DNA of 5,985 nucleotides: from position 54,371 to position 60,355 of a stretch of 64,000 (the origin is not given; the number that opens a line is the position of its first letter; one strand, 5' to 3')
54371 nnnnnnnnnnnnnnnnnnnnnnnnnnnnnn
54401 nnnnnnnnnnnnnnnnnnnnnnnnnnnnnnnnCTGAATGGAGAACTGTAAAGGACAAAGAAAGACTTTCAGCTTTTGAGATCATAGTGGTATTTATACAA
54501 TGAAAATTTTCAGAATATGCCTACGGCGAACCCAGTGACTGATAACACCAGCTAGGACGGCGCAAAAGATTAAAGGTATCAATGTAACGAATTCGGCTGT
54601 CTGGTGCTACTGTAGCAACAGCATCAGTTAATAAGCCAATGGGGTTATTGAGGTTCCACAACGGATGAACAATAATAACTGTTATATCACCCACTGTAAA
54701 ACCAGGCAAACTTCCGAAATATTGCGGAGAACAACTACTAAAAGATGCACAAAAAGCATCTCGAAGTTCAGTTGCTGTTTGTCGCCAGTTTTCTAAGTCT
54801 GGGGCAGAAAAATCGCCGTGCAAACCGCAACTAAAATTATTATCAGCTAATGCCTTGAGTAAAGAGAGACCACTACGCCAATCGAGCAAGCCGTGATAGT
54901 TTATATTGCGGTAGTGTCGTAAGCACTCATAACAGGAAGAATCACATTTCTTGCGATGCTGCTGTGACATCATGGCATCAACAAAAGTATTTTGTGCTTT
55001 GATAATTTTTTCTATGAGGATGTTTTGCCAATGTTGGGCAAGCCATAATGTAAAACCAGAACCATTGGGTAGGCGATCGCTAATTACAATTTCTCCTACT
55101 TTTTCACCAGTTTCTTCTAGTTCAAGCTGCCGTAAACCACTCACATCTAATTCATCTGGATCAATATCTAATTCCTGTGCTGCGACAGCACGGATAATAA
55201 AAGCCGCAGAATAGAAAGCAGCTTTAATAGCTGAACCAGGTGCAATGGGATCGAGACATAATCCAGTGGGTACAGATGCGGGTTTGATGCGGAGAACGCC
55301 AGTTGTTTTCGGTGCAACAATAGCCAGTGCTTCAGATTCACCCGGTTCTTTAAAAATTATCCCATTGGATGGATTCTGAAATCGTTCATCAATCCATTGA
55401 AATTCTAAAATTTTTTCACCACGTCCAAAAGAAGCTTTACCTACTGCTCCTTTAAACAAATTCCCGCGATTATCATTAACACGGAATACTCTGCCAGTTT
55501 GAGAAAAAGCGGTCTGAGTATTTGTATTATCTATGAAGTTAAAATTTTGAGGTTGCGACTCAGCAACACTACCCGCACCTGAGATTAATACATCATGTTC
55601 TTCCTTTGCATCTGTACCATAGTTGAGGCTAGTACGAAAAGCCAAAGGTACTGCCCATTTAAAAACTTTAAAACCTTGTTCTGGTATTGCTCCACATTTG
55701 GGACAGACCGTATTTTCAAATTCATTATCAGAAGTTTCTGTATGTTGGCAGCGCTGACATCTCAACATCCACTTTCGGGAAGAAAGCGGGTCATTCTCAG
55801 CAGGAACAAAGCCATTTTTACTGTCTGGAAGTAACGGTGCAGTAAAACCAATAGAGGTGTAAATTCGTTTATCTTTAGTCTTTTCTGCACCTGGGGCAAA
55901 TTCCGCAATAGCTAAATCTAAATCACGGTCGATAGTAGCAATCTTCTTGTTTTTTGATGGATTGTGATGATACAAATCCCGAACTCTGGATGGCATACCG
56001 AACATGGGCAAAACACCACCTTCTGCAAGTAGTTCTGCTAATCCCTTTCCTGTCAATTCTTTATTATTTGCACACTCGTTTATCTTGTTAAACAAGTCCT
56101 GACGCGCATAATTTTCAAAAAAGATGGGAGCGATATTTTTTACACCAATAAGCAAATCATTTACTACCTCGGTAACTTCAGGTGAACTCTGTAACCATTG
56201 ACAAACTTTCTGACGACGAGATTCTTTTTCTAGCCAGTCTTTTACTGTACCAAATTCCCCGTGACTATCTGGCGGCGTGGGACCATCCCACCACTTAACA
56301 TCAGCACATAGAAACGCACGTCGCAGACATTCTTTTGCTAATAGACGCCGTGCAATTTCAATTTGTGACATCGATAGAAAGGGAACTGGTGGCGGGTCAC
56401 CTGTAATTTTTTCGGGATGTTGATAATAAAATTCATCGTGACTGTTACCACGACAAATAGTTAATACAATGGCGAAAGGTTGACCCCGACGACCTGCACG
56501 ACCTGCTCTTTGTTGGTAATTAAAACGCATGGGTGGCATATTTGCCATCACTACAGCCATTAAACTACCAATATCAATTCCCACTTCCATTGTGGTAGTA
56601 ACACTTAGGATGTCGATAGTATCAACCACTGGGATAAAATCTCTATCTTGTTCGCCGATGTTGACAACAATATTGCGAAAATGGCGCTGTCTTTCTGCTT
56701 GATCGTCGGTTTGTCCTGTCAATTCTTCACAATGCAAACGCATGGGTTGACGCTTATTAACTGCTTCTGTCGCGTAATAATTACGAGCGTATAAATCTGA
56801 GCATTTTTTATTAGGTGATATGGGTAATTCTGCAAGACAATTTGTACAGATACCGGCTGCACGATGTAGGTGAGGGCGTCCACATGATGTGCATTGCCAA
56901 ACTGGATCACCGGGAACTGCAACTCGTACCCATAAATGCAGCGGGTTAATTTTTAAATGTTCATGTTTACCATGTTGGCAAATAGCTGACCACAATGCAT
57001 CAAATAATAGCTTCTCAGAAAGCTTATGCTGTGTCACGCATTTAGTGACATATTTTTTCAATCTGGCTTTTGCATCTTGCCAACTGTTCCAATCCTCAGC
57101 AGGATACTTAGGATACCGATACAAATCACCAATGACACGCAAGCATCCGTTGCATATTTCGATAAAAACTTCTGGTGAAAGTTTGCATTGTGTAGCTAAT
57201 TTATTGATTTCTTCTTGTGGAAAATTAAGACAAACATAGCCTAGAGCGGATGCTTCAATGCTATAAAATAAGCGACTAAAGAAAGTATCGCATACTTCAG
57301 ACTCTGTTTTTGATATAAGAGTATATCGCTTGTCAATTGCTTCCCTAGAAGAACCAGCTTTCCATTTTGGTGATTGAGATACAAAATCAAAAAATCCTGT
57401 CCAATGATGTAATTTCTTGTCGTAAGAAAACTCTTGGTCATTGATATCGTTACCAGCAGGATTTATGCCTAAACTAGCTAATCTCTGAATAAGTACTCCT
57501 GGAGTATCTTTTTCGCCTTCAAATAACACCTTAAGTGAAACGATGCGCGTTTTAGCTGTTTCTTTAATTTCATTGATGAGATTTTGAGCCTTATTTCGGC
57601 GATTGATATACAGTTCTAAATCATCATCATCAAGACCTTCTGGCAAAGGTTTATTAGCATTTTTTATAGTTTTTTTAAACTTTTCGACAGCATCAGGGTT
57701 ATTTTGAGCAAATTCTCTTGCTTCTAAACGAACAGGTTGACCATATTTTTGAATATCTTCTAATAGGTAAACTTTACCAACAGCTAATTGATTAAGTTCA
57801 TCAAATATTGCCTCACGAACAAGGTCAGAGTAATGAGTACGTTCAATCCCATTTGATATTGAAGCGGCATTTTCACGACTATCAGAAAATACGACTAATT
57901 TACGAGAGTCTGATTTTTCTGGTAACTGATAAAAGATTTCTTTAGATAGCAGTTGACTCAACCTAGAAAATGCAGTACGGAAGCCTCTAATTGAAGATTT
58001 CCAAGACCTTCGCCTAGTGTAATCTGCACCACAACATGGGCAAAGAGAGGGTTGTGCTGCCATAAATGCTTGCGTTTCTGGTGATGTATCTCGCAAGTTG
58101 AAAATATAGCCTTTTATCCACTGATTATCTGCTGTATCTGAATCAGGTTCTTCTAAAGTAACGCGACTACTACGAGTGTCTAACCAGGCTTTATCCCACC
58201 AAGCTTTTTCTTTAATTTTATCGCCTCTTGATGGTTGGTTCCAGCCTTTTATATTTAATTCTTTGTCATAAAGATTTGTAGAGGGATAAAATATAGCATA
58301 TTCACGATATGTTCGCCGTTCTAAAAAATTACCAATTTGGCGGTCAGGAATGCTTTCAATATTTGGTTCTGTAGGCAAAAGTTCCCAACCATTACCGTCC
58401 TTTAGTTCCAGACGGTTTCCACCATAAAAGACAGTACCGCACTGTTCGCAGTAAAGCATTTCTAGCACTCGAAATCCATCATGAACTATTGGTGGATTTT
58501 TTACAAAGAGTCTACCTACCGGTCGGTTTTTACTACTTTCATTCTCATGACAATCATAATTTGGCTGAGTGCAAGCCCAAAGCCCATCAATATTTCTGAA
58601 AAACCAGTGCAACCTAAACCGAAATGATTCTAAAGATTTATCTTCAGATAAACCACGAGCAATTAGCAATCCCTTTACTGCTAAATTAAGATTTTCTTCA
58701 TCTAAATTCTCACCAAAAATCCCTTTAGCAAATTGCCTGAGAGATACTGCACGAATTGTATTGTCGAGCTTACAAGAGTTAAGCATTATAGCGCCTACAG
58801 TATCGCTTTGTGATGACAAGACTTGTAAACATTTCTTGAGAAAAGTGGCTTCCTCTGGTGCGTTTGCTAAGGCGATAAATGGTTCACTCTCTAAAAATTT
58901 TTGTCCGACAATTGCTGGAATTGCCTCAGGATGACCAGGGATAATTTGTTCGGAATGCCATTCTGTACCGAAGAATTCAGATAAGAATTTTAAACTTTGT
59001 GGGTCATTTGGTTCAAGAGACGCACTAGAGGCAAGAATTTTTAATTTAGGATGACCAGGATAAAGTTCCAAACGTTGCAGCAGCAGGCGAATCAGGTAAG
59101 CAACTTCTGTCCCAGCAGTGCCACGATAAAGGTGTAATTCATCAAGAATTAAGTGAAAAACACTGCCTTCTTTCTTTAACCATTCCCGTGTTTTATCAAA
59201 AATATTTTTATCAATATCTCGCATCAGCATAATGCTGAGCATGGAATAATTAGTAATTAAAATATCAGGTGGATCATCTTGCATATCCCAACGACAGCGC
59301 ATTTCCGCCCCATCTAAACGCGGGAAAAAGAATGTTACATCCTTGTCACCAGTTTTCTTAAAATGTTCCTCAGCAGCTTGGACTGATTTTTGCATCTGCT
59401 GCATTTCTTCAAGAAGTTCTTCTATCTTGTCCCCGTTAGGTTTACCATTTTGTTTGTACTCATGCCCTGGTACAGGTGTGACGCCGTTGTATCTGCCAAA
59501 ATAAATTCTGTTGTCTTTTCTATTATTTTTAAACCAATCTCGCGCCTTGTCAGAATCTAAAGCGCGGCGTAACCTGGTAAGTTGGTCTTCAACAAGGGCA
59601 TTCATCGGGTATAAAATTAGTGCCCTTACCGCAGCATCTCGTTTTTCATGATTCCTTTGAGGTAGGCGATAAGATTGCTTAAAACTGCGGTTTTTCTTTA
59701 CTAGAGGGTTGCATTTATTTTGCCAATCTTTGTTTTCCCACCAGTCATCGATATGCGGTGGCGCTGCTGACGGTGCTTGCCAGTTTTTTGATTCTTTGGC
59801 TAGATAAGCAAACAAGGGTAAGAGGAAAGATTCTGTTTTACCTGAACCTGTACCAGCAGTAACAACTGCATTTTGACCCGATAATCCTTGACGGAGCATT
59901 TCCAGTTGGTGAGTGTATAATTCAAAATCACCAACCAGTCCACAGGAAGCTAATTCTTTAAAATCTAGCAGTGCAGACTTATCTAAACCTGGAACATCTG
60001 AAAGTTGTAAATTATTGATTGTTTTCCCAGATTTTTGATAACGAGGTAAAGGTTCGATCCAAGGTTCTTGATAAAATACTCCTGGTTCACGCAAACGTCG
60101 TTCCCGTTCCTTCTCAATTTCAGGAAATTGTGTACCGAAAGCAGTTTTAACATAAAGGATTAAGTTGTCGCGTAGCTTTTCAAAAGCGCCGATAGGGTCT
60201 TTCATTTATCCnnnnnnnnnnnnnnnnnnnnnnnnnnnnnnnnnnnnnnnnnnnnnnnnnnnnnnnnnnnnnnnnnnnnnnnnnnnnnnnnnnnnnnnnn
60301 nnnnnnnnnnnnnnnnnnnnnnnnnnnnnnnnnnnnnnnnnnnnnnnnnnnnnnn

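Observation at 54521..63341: Three-gene cassette ending in a 1894-aa DUF1998/YprA-type helicase: candidate Druantia-like or new defence system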

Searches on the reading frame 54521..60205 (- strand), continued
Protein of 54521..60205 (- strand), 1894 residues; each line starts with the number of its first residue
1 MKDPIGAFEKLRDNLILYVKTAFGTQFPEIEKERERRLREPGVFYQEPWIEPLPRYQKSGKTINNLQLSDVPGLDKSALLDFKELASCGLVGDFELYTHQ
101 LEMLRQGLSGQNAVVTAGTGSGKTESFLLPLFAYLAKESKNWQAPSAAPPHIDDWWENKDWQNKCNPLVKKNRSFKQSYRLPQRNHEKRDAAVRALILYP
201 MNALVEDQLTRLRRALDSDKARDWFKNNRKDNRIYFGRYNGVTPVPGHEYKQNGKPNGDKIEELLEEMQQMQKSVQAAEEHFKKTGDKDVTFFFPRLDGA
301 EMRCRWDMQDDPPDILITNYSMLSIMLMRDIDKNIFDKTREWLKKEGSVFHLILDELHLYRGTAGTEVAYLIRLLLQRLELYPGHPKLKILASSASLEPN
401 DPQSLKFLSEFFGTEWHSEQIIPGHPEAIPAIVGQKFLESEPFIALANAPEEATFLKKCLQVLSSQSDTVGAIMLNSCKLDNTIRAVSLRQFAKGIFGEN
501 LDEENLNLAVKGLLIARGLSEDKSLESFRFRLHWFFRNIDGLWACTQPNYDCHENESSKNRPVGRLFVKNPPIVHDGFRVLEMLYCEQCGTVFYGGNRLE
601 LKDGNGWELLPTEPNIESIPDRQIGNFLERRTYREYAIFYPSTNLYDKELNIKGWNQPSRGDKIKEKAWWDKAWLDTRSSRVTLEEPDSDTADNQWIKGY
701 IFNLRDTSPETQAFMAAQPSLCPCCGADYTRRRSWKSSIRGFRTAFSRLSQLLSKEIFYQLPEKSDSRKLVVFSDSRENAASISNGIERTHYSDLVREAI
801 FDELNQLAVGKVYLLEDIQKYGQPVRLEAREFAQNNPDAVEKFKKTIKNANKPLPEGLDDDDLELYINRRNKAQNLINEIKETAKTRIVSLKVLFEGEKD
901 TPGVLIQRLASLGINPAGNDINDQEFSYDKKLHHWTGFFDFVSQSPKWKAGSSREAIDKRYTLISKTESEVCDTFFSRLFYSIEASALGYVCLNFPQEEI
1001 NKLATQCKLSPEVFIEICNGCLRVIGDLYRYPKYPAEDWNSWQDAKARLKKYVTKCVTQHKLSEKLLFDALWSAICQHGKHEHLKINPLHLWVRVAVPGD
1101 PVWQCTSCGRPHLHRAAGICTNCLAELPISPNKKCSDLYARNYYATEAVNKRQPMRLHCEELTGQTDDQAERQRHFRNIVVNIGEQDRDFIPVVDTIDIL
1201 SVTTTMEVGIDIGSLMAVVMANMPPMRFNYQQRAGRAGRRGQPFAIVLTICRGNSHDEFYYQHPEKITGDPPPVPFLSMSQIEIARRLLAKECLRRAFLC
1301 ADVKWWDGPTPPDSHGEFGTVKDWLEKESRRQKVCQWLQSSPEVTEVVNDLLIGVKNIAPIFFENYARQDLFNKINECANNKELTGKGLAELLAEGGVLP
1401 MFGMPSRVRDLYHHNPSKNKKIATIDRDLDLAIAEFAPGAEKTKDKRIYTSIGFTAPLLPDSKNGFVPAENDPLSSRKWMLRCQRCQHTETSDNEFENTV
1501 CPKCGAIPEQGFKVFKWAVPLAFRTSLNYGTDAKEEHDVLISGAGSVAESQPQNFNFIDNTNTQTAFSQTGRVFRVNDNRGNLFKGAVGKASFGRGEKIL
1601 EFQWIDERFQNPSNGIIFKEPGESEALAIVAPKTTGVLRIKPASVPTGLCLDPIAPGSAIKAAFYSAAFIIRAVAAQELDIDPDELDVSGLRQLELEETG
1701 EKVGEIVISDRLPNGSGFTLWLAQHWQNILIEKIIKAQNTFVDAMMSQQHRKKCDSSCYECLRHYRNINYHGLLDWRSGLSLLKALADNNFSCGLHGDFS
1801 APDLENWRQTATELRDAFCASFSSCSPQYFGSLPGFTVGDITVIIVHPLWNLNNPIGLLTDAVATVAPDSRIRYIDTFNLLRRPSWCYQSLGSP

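Call 97: search_protein_families(library=padloc, proteins=[L039:4566-6929:+, L039:6932-8992:+, L039:2596-4416:+, L040:4965-6656:+, L040:6683-8005:+, L040:13875-14285:+, L040:14298-15509:+], max_evalue=0.00001)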
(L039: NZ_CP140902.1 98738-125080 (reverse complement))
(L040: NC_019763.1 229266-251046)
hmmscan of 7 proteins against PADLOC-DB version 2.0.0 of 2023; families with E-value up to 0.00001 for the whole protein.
L039:4566-6929:+ (788 aa): 1 family
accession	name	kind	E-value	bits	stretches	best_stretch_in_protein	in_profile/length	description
PDLC00019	DruF2|DruF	-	3.7e-33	112.6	2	454-742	523-807/850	Unknown function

L039:6932-8992:+ (687 aa): 0 families

L039:2596-4416:+ (607 aa): 54 families (the best 25 are shown)
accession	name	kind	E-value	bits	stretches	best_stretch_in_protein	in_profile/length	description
PDLC03234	MTase_II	-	1.4e-78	262.8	1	4-371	6-363/375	Type II methyltransferase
PDLC03378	MTase_II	-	1.6e-77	259.1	1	5-371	5-327/344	Type II methyltransferase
PDLC00033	DruM2|DruM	-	3.1e-76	255.1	1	5-372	24-362/368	DNA cytosine methylase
PDLC03326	MTase_II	-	2.5e-75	252.2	1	3-363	5-365/412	Type II methyltransferase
PDLC03237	MTase_II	-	6.3e-57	191.2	2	246-370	657-787/1036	Type II methyltransferase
PDLC00026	DruM2|DruM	-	3.7e-43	146.3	1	4-372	6-316/336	DNA cytosine methylase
PDLC03381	MTase_II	-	4.7e-43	145.7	2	241-367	6-138/396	Type II methyltransferase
PDLC00031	DruM2|DruM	-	7e-42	141.8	2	6-212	15-211/361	DNA cytosine methylase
PDLC00027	DruM2|DruM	-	1e-41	141.5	2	6-212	15-211/361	DNA cytosine methylase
PDLC02648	DrmMII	-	1.2e-40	137.8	1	4-371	23-448/468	DrmMII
PDLC03272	MTase_II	-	1.4e-40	137.7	1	5-363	77-379/407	Type II methyltransferase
PDLC03225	MTase_II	-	1.5e-37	127.6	2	136-368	360-592/615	Type II methyltransferase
PDLC02649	DrmMII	-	3.5e-37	126.4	1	65-367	108-411/422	DrmMII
PDLC02650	DrmMII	-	4.2e-36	122.8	3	4-130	10-137/435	DrmMII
PDLC02656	DrmMII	-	5.9e-35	119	2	6-212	8-234/491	DrmMII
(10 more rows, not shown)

L040:4965-6656:+ (564 aa): 9 families
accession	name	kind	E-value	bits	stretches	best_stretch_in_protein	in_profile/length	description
PDLC00023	DruF2|DruF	-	3.8e-18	63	1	3-189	8-201/1011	Unknown function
PDLC00016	DruF2|DruF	-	1.9e-16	57.2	1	3-224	23-259/1030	Unknown function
PDLC00052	DruF4|DruF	-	2.5e-15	53.7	1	3-241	9-258/692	Unknown function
PDLC00054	DruF4|DruF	-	1.3e-14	51.6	1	3-242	2-245/678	Unknown function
PDLC00055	DruF4|DruF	-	8.4e-14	48.9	1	2-188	3-193/703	Unknown function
PDLC00020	DruF2|DruF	-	2.4e-13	47.1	1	2-241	8-260/693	Unknown function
PDLC00017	DruF2|DruF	-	6.9e-13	45.7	1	3-242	10-260/693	Unknown function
PDLC00053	DruF4|DruF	-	7e-11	39.4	1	4-181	3-188/689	Unknown function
PDLC00021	DruF2|DruF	-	2e-10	38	1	3-242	2-245/676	Unknown function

L040:6683-8005:+ (441 aa): 4 families
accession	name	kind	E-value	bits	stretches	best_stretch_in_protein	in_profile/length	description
PDLC00057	DruL4|DruL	-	9e-22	75.7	1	152-428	4-299/309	Unknown function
PDLC00056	DruL4|DruL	-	1.8e-11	41.4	1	152-420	3-293/330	Unknown function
PDLC00016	DruF2|DruF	-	5.8e-09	32.5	1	151-430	733-1028/1030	Unknown function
PDLC00023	DruF2|DruF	-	4.3e-07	26.4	1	143-426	704-1005/1011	Unknown function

L040:13875-14285:+ (137 aa): 0 families

L040:14298-15509:+ (404 aa): 0 families

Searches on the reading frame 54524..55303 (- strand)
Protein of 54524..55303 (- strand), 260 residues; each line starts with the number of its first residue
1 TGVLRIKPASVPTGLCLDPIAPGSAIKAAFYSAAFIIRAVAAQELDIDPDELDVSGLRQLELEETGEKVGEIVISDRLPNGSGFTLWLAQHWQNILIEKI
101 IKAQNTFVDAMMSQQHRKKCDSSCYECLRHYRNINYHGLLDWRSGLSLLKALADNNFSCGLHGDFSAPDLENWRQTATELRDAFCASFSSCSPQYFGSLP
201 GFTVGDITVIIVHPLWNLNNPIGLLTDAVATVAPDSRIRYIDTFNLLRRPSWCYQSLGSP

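Call 65: search_solved_structures(query=A4, max_evalue=10, show_alignments=2)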
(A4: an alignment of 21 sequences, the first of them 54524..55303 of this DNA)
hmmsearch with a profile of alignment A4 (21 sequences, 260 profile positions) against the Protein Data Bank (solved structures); distinct sequences matched with E-value up to 10: 4.
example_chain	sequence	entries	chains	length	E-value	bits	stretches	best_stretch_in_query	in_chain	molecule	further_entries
9wae_A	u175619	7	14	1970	4.8e-32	114.6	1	26-251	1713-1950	Helicase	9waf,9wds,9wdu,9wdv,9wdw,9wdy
9tu7_Y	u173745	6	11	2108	0.0049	19.5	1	29-154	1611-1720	DEAD/DEAH box helicase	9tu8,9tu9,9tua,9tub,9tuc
1v6t_A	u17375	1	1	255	1.6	11.3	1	11-82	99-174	Hypothetical UPF0271 protein PH0986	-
1wgy_A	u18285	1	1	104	1.6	11.2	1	24-95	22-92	Rap guanine nucleotide exchange factor 5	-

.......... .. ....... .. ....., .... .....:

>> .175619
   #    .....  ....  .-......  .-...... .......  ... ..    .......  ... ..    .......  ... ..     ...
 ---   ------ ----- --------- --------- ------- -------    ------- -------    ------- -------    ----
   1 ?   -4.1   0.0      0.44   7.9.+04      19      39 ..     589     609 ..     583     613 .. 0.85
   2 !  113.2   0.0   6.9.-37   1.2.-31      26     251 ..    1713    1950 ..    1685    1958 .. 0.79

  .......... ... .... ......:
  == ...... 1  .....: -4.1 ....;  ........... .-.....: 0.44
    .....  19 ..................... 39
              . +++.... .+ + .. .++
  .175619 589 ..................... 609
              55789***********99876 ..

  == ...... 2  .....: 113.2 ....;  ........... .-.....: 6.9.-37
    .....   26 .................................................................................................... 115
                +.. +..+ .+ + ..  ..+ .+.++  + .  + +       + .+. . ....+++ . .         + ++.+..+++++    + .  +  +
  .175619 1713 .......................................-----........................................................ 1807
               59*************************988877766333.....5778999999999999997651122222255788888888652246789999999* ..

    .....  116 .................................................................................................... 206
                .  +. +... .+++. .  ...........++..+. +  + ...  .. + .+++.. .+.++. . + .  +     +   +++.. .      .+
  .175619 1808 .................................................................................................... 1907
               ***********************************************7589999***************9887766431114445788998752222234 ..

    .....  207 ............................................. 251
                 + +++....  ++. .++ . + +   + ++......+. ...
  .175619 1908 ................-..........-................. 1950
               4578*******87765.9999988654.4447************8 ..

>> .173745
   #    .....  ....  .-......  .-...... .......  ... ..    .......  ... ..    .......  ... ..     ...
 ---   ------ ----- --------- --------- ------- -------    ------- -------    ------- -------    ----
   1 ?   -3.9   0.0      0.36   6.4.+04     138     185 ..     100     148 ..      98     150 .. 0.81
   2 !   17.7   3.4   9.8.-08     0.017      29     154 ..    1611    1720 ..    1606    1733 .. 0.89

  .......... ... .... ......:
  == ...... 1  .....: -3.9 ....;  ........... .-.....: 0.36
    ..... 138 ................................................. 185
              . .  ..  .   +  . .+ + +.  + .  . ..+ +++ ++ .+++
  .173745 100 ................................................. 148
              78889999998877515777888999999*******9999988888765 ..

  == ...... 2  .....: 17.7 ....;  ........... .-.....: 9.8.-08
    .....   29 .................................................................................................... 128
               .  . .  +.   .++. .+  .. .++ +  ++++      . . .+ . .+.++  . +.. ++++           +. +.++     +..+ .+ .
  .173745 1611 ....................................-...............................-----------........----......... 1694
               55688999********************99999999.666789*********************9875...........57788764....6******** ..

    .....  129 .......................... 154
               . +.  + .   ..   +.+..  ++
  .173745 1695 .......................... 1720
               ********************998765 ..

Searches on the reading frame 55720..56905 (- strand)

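Call 88: search_protein_families(library=padloc, proteins=[window:55720-56905:-], max_evalue=1e-10)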
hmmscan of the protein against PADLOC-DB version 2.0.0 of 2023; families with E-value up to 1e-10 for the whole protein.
window:55720-56905:- (395 aa): 7 families
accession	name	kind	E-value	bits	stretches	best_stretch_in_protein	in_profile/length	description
PDLC00014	DruE2|DruE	-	6.6e-172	572.3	1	1-394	1107-1507/1928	SNF2 family N-terminal domain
PDLC00051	DruE4|DruE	-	1.1e-164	548.3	1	3-394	1036-1421/1829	SNF2 family N-terminal domain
PDLC00015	DruE2|DruE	-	6.3e-160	532.7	1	1-393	1077-1476/1887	SNF2 family N-terminal domain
PDLC00013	DruE1|DruE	-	7.2e-58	194.5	1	4-393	984-1400/1776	SNF2 family N-terminal domain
PDLC00037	DruE3|DruE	-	1.8e-40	136.6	1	95-248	1055-1202/2055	SNF2 family N-terminal domain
PDLC00035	DruE3|DruE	-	1.4e-33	113.8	1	96-244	1059-1203/1460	SNF2 family N-terminal domain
PDLC00036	DruE3|DruE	-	8.4e-26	87.4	1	96-164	1049-1117/2023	SNF2 family N-terminal domain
